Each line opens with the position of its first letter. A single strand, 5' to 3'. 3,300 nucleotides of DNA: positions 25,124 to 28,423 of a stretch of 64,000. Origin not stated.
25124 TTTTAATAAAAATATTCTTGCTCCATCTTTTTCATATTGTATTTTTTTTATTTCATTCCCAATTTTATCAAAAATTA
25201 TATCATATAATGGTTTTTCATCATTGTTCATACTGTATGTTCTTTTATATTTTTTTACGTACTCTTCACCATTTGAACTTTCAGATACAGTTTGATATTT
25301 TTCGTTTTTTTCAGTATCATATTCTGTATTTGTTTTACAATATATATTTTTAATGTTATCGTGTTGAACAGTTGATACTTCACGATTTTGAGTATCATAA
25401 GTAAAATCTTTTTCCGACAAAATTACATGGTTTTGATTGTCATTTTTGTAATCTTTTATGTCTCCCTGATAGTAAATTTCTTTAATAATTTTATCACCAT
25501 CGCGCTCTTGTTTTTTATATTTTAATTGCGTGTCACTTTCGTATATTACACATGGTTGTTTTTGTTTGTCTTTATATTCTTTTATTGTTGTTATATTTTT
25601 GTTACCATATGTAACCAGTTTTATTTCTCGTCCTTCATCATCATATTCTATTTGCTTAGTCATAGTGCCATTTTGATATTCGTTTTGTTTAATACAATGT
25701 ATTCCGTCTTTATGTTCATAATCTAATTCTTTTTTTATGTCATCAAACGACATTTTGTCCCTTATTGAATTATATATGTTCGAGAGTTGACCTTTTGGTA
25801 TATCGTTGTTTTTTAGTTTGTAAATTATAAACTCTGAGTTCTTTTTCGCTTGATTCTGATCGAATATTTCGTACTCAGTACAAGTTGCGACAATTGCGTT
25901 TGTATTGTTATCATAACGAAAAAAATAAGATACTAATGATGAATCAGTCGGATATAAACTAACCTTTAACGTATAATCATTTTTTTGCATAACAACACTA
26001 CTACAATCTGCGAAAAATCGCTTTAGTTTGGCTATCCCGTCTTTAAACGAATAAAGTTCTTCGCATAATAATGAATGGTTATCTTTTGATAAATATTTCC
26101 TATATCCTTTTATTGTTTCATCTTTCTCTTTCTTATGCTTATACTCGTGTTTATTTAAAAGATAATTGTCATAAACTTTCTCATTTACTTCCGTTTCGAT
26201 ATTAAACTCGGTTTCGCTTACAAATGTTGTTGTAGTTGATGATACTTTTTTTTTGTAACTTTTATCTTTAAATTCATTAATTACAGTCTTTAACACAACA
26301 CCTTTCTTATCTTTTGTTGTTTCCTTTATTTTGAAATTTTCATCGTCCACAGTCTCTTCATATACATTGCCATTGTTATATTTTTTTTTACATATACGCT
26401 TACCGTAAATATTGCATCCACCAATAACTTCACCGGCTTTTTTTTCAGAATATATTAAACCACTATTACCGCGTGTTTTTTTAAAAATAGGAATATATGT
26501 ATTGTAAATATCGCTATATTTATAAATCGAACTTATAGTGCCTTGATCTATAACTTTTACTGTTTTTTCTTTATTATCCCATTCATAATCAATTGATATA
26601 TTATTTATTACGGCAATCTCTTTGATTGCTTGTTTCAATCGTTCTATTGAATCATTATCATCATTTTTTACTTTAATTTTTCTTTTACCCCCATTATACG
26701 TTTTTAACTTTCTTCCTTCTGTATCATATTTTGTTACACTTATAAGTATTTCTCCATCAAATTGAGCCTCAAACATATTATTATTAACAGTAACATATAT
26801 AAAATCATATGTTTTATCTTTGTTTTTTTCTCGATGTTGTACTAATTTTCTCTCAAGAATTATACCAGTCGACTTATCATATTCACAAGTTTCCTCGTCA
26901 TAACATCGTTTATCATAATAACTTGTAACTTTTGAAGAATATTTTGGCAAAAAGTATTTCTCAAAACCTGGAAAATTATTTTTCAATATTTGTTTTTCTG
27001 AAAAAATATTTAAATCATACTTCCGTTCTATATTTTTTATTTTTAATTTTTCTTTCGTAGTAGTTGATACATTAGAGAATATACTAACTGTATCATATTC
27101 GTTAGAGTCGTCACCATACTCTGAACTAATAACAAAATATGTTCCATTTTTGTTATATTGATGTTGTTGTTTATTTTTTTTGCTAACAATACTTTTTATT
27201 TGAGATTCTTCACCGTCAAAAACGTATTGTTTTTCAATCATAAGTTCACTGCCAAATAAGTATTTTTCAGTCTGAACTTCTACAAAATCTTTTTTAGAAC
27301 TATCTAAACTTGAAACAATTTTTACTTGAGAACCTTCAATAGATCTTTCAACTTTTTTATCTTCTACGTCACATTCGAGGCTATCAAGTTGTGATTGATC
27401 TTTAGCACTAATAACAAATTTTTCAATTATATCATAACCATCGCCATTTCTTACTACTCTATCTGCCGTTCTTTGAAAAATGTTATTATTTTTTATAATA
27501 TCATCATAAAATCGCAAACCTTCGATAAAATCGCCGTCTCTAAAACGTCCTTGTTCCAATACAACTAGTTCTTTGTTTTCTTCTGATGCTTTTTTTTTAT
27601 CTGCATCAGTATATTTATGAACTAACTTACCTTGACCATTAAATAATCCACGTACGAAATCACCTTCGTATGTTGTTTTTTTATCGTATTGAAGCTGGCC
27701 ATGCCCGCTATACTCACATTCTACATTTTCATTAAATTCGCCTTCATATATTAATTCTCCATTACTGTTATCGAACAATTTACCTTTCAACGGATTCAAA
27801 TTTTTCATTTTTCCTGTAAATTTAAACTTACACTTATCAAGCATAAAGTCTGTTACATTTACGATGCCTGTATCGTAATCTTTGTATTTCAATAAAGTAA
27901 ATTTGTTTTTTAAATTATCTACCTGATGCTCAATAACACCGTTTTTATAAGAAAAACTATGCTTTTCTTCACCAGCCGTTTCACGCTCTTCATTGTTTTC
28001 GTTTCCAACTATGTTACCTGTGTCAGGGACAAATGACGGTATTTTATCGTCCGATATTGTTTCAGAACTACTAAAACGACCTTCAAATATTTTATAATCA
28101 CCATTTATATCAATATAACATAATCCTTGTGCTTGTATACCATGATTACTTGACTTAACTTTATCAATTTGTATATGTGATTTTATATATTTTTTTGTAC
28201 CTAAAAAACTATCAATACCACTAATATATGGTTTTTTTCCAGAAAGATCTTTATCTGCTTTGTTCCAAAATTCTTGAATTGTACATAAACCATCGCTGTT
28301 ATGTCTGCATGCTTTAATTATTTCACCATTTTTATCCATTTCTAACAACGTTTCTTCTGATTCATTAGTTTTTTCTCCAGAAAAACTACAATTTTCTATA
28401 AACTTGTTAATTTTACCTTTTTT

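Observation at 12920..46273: Single 33.35-kb ORF encoding an 11,117-aa protein occupies half the window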

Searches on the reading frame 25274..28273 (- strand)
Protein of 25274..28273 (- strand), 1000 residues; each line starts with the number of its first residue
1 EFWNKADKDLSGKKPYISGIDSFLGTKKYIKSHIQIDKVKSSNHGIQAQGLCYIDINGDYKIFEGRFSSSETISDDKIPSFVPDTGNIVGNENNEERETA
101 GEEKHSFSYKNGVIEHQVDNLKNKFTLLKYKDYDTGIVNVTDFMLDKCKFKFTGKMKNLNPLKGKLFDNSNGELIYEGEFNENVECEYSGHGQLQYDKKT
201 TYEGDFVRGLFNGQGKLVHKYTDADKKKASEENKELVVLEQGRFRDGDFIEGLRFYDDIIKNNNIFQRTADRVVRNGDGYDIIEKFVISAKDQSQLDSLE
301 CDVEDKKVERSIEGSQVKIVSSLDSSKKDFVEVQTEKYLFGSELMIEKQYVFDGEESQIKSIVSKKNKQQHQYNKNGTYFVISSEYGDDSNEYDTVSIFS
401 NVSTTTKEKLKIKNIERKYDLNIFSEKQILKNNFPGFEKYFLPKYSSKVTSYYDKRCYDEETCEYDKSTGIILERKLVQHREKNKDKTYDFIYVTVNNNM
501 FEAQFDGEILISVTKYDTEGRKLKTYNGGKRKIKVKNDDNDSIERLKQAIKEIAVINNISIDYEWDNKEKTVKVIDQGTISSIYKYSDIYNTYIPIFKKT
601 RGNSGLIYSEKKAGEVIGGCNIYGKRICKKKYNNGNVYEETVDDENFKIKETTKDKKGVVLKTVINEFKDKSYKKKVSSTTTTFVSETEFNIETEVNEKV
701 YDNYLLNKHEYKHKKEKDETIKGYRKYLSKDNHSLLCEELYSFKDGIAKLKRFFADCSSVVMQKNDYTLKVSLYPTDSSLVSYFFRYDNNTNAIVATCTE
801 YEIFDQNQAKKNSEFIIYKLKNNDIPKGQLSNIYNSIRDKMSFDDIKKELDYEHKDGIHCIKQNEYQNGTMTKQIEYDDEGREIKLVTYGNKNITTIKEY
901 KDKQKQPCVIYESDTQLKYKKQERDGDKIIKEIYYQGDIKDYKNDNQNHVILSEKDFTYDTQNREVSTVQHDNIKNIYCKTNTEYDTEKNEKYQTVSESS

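Call 5: search_protein_families(library=pfam, proteins=[window:25274-28273:-], max_evalue=0.01)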
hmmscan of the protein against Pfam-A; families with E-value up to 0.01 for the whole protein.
window:25274-28273:- (1000 aa): 1 family
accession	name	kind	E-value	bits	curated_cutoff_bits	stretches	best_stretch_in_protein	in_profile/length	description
PF02493.26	MORN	-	0.0074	16.6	22.5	0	202-217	1-16/23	MORN repeat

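Call 63: search_protein_families(library=pfam, proteins=[window:25274-28273:-], max_evalue=10)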
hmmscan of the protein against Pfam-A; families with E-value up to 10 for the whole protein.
window:25274-28273:- (1000 aa): 3 families
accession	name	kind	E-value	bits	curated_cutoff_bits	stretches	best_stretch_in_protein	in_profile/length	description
PF02493.26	MORN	-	0.0074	16.6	22.5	1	202-217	1-16/23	MORN repeat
PF02025.20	IL5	-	0.48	11.1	24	1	198-235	54-90/112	Interleukin 5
PF06328.17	Lep_receptor_Ig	-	1.9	8.9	28.8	1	794-846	19-69/94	Ig-like C2-type domain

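Call 64: search_protein_families(library=ncbifam, proteins=[window:25274-28273:-], max_evalue=1)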
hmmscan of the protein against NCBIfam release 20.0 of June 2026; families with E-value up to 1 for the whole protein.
window:25274-28273:- (1000 aa): 0 families
